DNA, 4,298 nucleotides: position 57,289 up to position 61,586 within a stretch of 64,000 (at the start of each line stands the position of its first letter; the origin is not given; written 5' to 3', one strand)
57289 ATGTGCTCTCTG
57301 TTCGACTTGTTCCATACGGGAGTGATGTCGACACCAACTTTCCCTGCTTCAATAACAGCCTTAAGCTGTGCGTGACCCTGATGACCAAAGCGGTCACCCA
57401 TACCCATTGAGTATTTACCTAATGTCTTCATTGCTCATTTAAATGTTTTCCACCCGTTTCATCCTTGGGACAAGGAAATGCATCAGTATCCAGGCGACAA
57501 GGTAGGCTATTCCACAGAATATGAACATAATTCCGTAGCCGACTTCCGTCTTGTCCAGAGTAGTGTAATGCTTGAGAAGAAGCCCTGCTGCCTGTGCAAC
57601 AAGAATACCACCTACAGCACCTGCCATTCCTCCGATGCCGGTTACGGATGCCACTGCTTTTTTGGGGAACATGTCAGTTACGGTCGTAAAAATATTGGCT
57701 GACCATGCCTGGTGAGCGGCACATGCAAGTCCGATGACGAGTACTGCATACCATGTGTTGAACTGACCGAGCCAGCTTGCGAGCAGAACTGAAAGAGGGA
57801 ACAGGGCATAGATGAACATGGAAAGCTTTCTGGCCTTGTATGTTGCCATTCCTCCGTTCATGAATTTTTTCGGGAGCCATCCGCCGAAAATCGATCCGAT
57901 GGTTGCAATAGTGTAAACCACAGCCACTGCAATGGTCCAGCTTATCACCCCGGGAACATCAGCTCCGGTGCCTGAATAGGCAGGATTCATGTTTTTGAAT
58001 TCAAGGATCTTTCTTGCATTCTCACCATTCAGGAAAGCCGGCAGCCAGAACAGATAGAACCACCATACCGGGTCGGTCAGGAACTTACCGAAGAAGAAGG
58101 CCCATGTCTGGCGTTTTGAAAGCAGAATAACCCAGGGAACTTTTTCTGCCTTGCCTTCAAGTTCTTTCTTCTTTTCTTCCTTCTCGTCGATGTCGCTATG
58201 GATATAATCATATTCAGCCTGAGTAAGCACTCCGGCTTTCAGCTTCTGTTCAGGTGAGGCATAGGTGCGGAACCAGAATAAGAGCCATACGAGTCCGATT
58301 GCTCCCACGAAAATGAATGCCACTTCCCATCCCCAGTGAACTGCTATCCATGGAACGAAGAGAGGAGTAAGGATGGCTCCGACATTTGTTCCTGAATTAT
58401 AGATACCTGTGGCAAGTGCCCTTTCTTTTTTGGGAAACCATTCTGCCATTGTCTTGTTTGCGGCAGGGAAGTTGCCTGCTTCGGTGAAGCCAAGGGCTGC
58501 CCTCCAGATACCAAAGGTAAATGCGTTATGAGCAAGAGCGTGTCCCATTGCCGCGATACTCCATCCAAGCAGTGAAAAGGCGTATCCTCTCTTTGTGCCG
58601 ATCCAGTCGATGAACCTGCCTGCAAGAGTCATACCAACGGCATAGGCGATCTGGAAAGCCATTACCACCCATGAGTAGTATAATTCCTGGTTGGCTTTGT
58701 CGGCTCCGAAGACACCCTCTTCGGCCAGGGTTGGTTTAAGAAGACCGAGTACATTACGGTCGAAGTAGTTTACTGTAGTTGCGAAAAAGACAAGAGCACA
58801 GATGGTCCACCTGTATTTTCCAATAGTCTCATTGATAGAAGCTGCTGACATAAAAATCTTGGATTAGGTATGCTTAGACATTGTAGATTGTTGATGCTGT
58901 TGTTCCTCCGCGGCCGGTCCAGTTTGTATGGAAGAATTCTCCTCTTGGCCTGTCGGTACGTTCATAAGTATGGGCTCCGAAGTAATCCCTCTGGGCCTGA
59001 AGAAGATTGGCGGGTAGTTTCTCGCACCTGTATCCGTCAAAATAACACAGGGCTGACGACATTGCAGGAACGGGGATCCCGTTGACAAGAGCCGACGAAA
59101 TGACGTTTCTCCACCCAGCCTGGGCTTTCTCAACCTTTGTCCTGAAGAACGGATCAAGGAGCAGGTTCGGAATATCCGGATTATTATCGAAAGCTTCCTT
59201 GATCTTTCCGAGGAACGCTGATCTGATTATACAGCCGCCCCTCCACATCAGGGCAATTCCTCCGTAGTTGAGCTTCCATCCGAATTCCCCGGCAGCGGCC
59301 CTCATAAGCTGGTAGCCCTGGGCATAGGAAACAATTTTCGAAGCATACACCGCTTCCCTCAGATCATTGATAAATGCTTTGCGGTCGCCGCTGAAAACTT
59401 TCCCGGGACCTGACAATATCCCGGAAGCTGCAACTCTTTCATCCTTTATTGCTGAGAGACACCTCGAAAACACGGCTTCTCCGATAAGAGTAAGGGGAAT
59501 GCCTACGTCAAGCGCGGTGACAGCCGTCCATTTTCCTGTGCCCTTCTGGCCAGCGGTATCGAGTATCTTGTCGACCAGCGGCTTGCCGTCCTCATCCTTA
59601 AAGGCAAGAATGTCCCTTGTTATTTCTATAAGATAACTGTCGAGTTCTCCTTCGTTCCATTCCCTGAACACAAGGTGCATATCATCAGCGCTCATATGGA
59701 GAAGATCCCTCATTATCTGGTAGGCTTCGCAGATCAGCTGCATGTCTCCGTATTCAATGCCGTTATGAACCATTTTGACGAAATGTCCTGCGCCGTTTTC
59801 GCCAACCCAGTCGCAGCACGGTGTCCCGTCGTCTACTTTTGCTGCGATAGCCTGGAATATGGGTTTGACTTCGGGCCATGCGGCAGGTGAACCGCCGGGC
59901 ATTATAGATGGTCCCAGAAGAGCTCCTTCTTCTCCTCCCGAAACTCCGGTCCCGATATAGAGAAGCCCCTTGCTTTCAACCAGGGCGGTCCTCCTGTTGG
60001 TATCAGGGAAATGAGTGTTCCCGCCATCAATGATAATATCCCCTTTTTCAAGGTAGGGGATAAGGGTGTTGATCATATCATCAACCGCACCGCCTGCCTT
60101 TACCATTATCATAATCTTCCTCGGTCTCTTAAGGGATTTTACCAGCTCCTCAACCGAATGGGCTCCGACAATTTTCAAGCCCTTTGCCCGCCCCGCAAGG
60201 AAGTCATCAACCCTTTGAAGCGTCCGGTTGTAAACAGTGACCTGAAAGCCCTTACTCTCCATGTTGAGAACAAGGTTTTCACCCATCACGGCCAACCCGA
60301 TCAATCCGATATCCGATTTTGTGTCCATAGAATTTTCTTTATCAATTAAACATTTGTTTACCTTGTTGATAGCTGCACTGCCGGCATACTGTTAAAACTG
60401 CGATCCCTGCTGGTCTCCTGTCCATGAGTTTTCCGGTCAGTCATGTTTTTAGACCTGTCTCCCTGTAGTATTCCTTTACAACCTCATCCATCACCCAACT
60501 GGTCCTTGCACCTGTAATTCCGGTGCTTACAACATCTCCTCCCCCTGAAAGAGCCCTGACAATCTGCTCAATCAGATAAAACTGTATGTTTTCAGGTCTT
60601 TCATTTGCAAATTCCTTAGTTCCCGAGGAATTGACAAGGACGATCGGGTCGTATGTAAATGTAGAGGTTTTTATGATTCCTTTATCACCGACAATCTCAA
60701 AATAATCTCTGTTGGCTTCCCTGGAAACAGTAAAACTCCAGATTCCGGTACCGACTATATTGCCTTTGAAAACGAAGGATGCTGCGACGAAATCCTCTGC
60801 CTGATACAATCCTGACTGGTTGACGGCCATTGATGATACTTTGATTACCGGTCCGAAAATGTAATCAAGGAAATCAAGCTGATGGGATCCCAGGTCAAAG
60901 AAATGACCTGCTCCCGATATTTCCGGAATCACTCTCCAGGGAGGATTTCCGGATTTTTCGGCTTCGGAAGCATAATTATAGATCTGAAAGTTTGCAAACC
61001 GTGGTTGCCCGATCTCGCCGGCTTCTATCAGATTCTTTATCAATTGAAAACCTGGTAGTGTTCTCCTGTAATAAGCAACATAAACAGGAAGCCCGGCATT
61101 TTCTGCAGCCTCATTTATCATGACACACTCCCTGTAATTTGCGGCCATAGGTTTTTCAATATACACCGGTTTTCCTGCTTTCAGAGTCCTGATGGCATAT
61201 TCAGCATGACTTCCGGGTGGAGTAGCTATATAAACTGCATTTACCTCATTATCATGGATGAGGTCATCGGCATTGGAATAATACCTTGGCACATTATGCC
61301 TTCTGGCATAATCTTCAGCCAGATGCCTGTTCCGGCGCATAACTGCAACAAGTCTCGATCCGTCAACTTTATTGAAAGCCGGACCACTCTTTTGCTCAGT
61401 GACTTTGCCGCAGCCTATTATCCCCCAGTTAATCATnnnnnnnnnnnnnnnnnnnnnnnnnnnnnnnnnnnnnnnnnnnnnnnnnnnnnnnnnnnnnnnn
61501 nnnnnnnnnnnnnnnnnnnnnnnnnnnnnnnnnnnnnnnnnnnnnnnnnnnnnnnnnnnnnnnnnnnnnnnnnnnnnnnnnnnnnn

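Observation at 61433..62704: LarA-like enzyme with intact His/Lys/His cofactor spacing inside a hexuronate operon that also carries gnd: possible mannonate/gluconate 2-epimerase shunt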

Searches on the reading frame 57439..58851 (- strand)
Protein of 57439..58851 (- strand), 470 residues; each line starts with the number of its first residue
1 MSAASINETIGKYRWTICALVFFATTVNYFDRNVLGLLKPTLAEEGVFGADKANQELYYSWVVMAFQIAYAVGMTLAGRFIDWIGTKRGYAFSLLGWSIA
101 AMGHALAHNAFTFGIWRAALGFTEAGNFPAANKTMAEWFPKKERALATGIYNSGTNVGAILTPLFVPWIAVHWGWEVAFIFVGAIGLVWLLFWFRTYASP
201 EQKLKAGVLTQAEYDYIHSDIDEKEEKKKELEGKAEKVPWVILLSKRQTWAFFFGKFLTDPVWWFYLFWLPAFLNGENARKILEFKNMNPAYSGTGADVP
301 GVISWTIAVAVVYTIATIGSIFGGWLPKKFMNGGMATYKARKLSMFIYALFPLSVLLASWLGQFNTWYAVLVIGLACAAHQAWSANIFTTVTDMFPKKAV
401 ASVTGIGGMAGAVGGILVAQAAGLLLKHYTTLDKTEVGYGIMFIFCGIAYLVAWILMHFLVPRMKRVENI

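Call 3: search_protein_families(library=pfam, proteins=[window:57439-58851:-])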
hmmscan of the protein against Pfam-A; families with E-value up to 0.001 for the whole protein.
window:57439-58851:- (470 aa): 2 families
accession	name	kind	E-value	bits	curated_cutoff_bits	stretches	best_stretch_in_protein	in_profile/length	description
PF07690.21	MFS_1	-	3.3e-57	194.4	33.4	2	21-418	1-346/347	Major Facilitator Superfamily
PF00083.30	Sugar_tr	-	2.7e-13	50.1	22.3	1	18-255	2-258/452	Sugar (and other) transporter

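Call 4: search_protein_families(library=ncbifam, proteins=[window:57439-58851:-])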
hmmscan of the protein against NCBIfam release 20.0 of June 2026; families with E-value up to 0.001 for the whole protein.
window:57439-58851:- (470 aa): 33 families (the best 25 are shown)
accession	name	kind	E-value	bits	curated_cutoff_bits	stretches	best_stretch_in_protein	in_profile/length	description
TIGR00893.1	2A0114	subfamily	1.6e-54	185.4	395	2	24-285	2-253/399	D-galactonate transporter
TIGR00881.1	2A0104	subfamily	3.8e-40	138.1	407.75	1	23-429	2-373/379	phosphoglycerate transporter protein PgtP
TIGR00894.1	2A0114euk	subfamily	3.6e-22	78.5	626.45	1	113-451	134-447/465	Na(+)-dependent inorganic phosphate cotransporter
TIGR00895.1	2A0115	subfamily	6.2e-17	61.6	418.55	1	10-426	11-398/398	aromatic acid/H+ symport family MFS transporter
TIGR00880.1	2_A_01_02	superfamily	4.3e-13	49.6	131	1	68-192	9-133/141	multidrug resistance protein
NF008661.1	PRK11663.1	subfamily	5.1e-13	48.8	564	1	4-201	18-210/439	MFS transporter family glucose-6-phosphate receptor UhpC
TIGR00886.1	2A0108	subfamily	6.5e-13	48.5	311.7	1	76-252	56-230/368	NarK family nitrate/nitrite MFS transporter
TIGR00711.1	efflux_EmrB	subfamily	2.4e-12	46.4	230.2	1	24-202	10-182/485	DHA2 family efflux MFS transporter permease subunit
NF053517.1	HbztTptrPcaK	equivalog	2e-10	40.3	770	1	8-192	11-189/437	4-hydroxybenzoate transporter PcaK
NF008963.0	PRK12307.1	equivalog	3.2e-10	39.7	637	1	61-202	57-195/426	MFS transporter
TIGR00891.1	2A0112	subfamily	3.4e-10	39.5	552.9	1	97-204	87-193/405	sialate:H+ symport family MFS transporter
NF049980.1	SfMCT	equivalog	2.9e-09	36.1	320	1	62-216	39-196/378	L-lactate MFS transporter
TIGR00712.1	glpT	equivalog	3.5e-09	36.2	632.55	1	3-430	16-412/440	glycerol-3-phosphate transporter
NF003024.0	PRK03893.1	subfamily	5.1e-09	35.5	604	1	94-196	93-193/497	sialate:H+ symport family MFS transporter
NF047787.1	PhglyTportPgtP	equivalog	1e-08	34.4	750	1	4-275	17-285/451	phosphoglycerate transporter PgtP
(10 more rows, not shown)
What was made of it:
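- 57439..58851 (-): MFS transporter of the anion:cation symporter type (hexuronate/hexonate importer candidate). Best NCBIfam hit is the D-galactonate transporter subfamily, 185 bits, below its cutoff (calls 3 and 4).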

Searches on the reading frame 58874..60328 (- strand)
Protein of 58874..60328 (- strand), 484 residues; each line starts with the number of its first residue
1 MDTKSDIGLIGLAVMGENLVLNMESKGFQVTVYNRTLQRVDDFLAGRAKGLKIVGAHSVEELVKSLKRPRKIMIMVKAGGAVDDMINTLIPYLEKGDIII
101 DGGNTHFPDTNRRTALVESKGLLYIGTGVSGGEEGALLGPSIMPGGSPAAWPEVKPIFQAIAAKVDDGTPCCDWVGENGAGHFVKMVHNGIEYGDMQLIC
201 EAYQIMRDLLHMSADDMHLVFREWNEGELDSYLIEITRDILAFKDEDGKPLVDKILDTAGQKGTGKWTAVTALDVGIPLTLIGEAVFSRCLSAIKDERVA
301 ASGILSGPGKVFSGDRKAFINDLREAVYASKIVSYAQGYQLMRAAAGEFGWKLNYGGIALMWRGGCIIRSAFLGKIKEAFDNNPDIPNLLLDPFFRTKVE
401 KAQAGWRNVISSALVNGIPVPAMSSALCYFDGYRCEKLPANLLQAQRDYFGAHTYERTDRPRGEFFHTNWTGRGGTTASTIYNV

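Call 3: search_protein_families(library=pfam, proteins=[window:58874-60328:-])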
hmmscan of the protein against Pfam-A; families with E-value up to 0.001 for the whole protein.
window:58874-60328:- (484 aa): 2 families
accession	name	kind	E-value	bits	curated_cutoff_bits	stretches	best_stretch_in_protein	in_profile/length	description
PF00393.24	6PGD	-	6.7e-134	446.3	27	1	181-470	1-290/290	6-phosphogluconate dehydrogenase, C-terminal domain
PF03446.21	NAD_binding_2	-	2.5e-49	167.8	21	1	6-166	1-157/161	NAD binding domain of 6-phosphogluconate dehydrogenase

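Call 4: search_protein_families(library=ncbifam, proteins=[window:58874-60328:-])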
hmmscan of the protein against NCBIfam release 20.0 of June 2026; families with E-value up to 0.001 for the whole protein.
window:58874-60328:- (484 aa): 9 families
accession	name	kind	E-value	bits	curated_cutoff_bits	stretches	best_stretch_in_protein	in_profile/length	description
TIGR00873.1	gnd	equivalog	2.5e-234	778.3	426.7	1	6-471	1-466/467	decarboxylating NADP(+)-dependent phosphogluconate dehydrogenase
NF006765.0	PRK09287.1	equivalog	1.7e-218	726.3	413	1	3-474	2-471/476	NADP-dependent phosphogluconate dehydrogenase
NF007161.0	PRK09599.1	subfamily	3.2e-81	272.9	271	2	6-296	2-279/302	NADP-dependent phosphogluconate dehydrogenase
TIGR00872.1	gnd_rel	equivalog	1.3e-65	221.6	297.2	2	7-297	3-277/299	phosphogluconate dehydrogenase (NAD(+)-dependent, decarboxylating)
TIGR01505.1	tartro_sem_red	equivalog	1.8e-15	56.9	340.75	1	7-203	2-187/291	2-hydroxy-3-oxopropionate reductase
NF008592.0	PRK11559.1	equivalog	1.2e-13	51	397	1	5-191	3-178/296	2-hydroxy-3-oxopropionate reductase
TIGR01692.1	HIBADH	equivalog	2.3e-11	43.6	291.6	1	10-205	2-186/288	3-hydroxyisobutyrate dehydrogenase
NF011633.0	PRK15059.1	equivalog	5.8e-10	38.8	451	1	7-191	3-175/292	2-hydroxy-3-oxopropionate reductase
NF043037.1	ThreonDh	equivalog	5.1e-09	36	350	1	4-189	2-177/297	L-threonate dehydrogenase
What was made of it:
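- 58874..60328 (-): gnd, decarboxylating 6-phosphogluconate dehydrogenase. TIGR00873, 778 bits against a cutoff of 427 (call 4).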

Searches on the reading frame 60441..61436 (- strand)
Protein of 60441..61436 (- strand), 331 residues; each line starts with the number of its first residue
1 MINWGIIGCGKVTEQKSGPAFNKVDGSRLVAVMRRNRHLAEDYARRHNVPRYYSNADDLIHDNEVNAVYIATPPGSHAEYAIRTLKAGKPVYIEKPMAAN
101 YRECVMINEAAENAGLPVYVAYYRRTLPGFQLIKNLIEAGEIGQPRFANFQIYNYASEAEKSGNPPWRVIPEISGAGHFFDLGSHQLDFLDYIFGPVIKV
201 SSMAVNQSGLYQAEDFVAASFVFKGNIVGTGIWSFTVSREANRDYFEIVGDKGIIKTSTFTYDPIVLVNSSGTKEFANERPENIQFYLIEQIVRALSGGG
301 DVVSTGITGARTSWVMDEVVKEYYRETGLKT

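Call 3: search_protein_families(library=pfam, proteins=[window:60441-61436:-])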
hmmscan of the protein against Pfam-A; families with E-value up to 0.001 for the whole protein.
window:60441-61436:- (331 aa): 3 families
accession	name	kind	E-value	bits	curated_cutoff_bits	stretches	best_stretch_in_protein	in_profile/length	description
PF01408.29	GFO_IDH_MocA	-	2.2e-26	93.3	24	1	2-122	1-120/120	Oxidoreductase family, NAD-binding Rossmann fold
PF22725.1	GFO_IDH_MocA_C3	-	6.3e-24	84.8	27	1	130-255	1-123/124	GFO/IDH/MocA C-terminal domain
PF02894.22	GFO_IDH_MocA_C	-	2.4e-16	60.7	22.9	1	134-260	1-134/218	Oxidoreductase family, C-terminal alpha/beta domain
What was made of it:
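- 60441..61436 (-): Gfo/Idh/MocA oxidoreductase, translationally coupled to the epimerase gene (4-nt overlap); role unknown. Pfam GFO_IDH_MocA N- and C-terminal domains (call 3).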

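Call 4: search_protein_families(library=ncbifam, proteins=[window:60441-61436:-])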
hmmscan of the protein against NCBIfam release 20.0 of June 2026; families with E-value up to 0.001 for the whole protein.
window:60441-61436:- (331 aa): 9 families
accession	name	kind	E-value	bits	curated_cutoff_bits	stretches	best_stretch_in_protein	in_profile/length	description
TIGR04380.1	myo_inos_iolG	equivalog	4e-31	108.1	355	1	1-275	1-270/330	inositol 2-dehydrogenase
NF052479.1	LevoglcsnDh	equivalog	5.7e-27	94.4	650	1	32-204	41-212/386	levoglucosan dehydrogenase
NF041392.1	XylDh_Gfo6_Halo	equivalog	1.6e-26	93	350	1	3-274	18-292/350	D-xylose 1-dehydrogenase Gfo6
NF040723.1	UDP-GlcNAcDh_Arch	equivalog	2.4e-20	73.3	450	1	4-311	3-289/302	UDP-N-acetylglucosamine 3-dehydrogenase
NF052679.1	InsChiInosDhIolG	equivalog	2.6e-19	69.5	540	1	2-147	3-150/343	bifunctional inositol 2-dehydrogenase/D-chiro-inositol 1-dehydrogenase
NF007574.0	PRK10206.1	equivalog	3.8e-18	65.7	352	1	2-202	3-195/345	oxidoreductase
NF008607.0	PRK11579.1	subfamily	2e-14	53.4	330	1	2-206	5-202/346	oxidoreductase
NF058561.1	BT_2158_fam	equivalog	5.4e-08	31.8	750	1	34-144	64-176/487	glycoside 3-dehydrogenase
NF058563.1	BT_2159_fam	equivalog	6.2e-07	28.7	650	1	5-154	4-150/350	disaccharide 3-dehydrogenase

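Call 53: search_solved_structures(query=window:60441-61436:-, max_evalue=1e-10)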
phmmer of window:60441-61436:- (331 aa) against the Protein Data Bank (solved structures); distinct sequences matched with E-value up to 1e-10: 49.
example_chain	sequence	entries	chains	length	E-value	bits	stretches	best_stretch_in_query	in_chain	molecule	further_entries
1zh8_A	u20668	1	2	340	5.2e-28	101.3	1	2-269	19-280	oxidoreductase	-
3q2k_A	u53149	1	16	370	1.3e-23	86.9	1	2-258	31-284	oxidoreductase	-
1ofg_A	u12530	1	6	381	2.5e-23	85.9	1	3-273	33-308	GLUCOSE-FRUCTOSE OXIDOREDUCTASE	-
1ryd_A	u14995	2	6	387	2.6e-23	85.9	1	3-273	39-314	glucose-fructose oxidoreductase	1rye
1evj_A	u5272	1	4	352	2.8e-23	85.8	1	3-273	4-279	GLUCOSE-FRUCTOSE OXIDOREDUCTASE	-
1h6a_A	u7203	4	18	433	3.6e-23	85.4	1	3-273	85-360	PRECURSOR FORM OF GLUCOSE-FRUCTOSE OXIDOREDUCTASE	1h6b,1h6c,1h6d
4koa_A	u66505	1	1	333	9.1e-22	80.8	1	1-309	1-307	1,5-anhydro-D-fructose reductase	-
4gqa_A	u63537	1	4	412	2.8e-19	72.6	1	28-204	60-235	NAD binding Oxidoreductase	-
2o48_X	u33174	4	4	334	4.9e-19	71.8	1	2-278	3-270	Dimeric dihydrodiol dehydrogenase | Trans-1,2-dihydrobenzene-1,2-diol dehydrogenase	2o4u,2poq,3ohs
2glx_A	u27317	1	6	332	9e-19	70.9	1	3-310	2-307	1,5-anhydro-D-fructose reductase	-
3q2i_A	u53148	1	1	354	4e-18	68.8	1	2-258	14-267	dehydrogenase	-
6a3f_A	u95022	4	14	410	1.1e-17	67.4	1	32-202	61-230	Putative dehydrogenase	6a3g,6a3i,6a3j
9m3d_B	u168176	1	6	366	1.9e-17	66.6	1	2-190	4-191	DgpA1 from W974-1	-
7xr9_A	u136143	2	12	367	2.1e-17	66.4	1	3-190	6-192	DgpA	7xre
3ec7_A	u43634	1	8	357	2.4e-17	66.3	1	4-160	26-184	Putative Dehydrogenase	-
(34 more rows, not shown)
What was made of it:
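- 60441..61436 (-): Nearest PDB hits are uncharacterised or GFOR/AFR, at 101 bits or less (call 53).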
